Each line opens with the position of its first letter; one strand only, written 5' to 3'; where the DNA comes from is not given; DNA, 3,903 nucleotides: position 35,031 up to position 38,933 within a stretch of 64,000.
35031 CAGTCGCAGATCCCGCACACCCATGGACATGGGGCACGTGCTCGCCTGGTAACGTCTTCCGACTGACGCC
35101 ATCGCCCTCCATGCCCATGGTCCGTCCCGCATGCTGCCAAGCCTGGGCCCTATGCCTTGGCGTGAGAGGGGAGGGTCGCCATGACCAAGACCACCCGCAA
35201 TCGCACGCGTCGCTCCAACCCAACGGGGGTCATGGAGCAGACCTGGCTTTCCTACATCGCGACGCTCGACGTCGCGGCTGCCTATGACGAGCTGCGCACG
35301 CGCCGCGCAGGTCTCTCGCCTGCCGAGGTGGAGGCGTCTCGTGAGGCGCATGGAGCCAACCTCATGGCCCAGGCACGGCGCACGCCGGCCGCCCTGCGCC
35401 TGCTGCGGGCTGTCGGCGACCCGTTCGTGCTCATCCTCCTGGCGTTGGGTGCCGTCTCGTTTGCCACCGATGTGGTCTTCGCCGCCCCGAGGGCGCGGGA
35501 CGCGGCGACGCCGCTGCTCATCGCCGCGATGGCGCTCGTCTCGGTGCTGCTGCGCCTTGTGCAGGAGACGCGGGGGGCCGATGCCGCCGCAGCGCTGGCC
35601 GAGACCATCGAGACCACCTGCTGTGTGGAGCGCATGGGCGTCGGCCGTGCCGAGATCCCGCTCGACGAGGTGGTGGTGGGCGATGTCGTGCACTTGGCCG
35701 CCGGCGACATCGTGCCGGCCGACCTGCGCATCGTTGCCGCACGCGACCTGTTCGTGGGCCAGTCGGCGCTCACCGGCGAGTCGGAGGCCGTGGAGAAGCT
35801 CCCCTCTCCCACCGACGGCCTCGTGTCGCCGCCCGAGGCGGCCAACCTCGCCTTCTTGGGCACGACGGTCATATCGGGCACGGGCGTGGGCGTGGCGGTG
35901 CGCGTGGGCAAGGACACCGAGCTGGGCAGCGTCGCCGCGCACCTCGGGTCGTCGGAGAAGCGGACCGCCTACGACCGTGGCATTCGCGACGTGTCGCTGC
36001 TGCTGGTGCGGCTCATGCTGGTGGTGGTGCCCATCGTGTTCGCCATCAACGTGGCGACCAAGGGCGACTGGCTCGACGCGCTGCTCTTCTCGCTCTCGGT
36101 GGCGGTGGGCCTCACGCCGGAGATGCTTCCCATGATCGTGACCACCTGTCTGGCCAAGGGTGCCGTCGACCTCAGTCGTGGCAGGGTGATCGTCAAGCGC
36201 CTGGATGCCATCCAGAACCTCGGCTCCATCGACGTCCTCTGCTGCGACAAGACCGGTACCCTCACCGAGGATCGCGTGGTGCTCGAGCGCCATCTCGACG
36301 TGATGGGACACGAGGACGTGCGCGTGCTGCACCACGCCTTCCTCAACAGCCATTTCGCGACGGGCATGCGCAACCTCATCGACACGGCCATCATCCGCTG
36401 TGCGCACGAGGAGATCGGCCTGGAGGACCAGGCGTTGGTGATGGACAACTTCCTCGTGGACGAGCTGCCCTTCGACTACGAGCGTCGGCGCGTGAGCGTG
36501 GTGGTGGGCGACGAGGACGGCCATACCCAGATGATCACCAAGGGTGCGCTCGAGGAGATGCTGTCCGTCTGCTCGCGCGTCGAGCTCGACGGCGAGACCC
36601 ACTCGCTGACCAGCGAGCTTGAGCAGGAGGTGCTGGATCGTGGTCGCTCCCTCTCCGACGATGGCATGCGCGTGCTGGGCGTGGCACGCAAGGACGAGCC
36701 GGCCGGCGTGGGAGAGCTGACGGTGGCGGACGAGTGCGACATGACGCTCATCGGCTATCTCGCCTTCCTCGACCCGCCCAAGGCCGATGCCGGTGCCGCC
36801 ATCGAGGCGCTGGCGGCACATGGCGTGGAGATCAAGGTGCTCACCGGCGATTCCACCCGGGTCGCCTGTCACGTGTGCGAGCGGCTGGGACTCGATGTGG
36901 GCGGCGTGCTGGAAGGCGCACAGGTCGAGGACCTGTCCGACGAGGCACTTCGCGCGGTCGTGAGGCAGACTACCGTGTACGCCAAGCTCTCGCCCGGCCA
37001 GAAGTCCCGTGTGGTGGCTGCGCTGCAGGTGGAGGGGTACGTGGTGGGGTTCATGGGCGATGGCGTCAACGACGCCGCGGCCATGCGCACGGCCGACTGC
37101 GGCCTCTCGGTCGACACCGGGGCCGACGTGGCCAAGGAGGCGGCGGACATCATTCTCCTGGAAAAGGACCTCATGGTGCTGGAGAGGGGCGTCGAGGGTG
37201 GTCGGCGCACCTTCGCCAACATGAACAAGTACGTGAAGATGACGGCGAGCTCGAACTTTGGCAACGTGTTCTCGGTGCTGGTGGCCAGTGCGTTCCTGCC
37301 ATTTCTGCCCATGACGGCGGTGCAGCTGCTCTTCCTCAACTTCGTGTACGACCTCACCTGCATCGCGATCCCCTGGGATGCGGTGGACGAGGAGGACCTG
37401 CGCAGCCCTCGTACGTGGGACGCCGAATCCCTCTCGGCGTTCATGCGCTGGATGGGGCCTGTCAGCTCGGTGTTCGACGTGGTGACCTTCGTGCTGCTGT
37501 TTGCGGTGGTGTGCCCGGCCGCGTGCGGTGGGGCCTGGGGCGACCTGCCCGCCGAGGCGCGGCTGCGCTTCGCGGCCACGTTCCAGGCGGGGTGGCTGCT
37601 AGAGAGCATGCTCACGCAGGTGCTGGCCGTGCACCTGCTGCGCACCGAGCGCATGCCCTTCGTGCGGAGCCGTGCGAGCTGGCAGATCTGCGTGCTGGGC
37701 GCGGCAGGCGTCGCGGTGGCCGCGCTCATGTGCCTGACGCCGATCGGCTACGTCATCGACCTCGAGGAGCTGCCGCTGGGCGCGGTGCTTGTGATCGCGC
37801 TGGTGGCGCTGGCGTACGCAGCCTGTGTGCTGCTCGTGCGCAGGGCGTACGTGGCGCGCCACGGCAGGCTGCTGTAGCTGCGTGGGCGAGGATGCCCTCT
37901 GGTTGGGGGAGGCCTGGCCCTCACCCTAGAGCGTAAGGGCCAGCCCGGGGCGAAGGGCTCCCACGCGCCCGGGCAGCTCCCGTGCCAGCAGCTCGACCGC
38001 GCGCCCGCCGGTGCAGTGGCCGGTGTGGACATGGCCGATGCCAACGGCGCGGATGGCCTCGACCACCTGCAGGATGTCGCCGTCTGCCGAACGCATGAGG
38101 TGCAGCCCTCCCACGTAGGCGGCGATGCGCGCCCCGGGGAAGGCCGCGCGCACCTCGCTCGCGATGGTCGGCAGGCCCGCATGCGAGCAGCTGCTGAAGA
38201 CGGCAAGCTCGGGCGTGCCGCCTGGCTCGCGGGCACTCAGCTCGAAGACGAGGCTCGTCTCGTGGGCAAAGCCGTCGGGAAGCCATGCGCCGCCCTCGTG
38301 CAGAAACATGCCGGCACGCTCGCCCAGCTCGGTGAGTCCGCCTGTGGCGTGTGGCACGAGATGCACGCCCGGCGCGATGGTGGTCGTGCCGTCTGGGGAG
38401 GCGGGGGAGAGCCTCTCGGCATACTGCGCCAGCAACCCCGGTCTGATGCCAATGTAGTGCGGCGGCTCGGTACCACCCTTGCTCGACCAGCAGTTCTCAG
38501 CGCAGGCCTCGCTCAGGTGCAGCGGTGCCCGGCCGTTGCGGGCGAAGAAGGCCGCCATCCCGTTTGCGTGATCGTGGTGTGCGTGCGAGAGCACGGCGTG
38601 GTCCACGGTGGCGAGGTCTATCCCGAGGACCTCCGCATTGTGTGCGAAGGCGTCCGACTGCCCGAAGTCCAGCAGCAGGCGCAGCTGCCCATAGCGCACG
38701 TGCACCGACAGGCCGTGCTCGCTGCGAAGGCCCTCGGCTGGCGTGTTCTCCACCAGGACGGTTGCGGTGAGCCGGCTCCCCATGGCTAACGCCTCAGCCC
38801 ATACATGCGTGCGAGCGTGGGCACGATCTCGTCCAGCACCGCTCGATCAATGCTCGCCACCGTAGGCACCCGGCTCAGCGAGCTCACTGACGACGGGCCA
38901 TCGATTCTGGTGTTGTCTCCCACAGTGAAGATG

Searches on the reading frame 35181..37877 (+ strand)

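Call 29: search_protein_families(library=pfam, proteins=[window:35181-37877:+], max_evalue=0.001)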
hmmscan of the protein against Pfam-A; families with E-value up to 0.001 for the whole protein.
window:35181-37877:+ (898 aa): 5 families
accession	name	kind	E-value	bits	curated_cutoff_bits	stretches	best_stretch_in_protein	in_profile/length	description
PF00122.25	E1-E2_ATPase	-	1.2e-37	129.7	28.1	1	156-333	15-180/181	E1-E2 ATPase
PF00690.31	Cation_ATPase_N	-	5.5e-13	48.8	20.4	1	28-93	3-69/69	Cation transporter/ATPase, N-terminus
PF00689.26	Cation_ATPase_C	-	1.2e-12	48.4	27.3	1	708-887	1-173/175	Cation transporting ATPase, C-terminus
PF00702.32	Hydrolase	-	1.3e-11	45.7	26.4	1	350-639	1-191/191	haloacid dehalogenase-like hydrolase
PF13246.12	Cation_ATPase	-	4.9e-08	33.3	21.7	1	398-467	22-91/91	Cation transport ATPase (P-type)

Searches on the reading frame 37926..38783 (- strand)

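Call 29: search_protein_families(library=pfam, proteins=[window:37926-38783:-], max_evalue=0.001)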
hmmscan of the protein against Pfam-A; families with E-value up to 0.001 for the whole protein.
window:37926-38783:- (285 aa): 2 families
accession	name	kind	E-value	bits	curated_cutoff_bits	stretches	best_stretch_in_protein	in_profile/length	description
PF00753.33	Lactamase_B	-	2e-06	28.3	22.7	1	29-140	11-119/196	Metallo-beta-lactamase superfamily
PF12706.13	Lactamase_B_2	-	3.3e-05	24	27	1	43-144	14-109/200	Beta-lactamase superfamily domain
